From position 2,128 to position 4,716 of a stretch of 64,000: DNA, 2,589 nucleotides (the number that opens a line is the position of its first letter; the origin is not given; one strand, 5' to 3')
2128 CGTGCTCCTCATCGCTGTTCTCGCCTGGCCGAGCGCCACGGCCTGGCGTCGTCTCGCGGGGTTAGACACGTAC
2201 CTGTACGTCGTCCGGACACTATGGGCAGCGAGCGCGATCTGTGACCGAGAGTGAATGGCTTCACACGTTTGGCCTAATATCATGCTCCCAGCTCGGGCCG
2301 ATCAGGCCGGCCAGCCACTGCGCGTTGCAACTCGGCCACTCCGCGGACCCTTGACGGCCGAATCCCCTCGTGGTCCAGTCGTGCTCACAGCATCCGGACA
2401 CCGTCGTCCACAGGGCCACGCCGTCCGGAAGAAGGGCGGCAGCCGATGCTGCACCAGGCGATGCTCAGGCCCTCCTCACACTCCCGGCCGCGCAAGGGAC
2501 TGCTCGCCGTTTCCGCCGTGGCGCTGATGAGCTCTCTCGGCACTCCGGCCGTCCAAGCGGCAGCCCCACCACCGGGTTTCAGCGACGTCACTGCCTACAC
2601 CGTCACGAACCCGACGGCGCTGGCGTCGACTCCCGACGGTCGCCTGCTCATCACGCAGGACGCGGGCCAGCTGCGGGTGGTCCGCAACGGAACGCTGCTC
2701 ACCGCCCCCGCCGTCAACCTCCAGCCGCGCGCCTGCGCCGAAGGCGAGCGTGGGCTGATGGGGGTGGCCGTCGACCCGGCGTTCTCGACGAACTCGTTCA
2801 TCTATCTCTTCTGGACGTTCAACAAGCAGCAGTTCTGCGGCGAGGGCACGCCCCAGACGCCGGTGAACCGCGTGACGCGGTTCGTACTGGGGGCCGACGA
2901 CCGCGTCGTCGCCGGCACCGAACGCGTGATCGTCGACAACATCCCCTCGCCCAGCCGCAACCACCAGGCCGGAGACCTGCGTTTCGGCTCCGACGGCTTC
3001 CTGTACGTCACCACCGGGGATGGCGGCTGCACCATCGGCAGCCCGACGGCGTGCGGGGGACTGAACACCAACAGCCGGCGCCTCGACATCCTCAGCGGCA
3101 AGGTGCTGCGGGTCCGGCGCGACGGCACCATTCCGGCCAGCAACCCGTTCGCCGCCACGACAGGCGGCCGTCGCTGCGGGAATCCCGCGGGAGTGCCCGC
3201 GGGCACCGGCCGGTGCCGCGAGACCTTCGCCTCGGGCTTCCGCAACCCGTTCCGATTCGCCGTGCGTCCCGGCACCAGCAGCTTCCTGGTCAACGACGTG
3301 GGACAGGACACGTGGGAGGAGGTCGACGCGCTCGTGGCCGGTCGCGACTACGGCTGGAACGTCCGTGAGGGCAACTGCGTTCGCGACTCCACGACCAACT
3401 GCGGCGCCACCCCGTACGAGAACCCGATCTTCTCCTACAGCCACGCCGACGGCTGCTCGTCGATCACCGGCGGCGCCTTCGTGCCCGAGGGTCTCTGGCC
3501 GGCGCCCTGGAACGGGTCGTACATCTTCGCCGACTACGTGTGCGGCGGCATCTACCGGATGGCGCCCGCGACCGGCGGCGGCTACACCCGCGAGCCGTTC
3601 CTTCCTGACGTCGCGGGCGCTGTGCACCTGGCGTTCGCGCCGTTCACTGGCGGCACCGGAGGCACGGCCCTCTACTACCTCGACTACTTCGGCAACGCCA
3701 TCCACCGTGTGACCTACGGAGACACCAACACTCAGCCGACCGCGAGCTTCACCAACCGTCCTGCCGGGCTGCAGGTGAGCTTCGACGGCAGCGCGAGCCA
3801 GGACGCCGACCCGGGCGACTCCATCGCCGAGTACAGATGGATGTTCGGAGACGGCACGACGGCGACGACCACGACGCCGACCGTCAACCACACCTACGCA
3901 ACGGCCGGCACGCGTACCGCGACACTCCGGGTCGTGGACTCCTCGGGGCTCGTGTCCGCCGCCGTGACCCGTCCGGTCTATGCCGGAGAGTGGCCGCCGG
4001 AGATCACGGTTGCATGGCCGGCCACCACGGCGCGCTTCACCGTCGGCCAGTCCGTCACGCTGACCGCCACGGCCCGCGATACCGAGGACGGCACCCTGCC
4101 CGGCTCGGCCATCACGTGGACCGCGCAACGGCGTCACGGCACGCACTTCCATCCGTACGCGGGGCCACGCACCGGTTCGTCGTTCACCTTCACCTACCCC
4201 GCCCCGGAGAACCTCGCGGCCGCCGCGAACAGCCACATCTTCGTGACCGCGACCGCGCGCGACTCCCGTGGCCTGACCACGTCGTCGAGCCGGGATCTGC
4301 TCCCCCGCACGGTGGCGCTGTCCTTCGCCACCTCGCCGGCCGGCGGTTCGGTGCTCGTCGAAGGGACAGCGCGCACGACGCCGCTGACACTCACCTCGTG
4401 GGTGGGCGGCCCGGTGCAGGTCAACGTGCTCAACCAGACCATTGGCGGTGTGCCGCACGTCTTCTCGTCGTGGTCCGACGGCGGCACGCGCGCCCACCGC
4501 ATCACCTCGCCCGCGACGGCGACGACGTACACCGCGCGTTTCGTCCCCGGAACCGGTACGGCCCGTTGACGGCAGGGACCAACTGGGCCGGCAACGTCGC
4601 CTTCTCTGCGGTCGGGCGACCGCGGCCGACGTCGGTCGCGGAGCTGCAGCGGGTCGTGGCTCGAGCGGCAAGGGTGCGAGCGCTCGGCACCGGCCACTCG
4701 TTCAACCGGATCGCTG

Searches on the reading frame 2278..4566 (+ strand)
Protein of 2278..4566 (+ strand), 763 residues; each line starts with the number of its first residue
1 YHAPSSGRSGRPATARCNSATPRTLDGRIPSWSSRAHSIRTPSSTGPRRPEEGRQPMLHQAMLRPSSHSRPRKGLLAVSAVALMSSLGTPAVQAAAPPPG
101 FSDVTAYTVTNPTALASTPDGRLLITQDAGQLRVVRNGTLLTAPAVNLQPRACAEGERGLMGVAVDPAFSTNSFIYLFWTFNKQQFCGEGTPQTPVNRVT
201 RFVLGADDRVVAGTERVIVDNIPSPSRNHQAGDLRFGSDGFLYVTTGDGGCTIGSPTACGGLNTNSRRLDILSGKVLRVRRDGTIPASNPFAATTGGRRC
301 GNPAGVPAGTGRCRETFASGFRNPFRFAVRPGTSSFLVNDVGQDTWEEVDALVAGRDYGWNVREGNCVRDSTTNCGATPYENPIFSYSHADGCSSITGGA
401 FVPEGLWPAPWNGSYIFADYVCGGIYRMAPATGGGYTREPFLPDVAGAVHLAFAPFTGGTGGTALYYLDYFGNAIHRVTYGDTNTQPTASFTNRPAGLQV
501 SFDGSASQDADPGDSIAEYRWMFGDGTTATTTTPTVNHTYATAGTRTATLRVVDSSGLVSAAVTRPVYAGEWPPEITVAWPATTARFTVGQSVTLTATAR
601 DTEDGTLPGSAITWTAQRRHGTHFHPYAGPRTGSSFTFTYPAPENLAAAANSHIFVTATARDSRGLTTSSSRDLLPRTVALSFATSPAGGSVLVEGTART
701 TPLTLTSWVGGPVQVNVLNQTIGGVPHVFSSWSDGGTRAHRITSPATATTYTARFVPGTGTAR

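Call 62: search_protein_families(library=pfam, proteins=[window:2278-4566:+], max_evalue=0.001)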
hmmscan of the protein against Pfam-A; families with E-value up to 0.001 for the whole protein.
window:2278-4566:+ (763 aa): 3 families
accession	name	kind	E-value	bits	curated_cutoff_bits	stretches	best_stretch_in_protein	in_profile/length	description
PF07995.17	GSDH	-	2e-39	136.2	25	1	110-430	2-288/332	Glucose / Sorbosone dehydrogenase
PF18911.6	PKD_4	-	2.3e-15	56.8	27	1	484-561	1-77/85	PKD domain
PF00801.26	PKD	-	1.4e-12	47.8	23.5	1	495-565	12-78/80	PKD domain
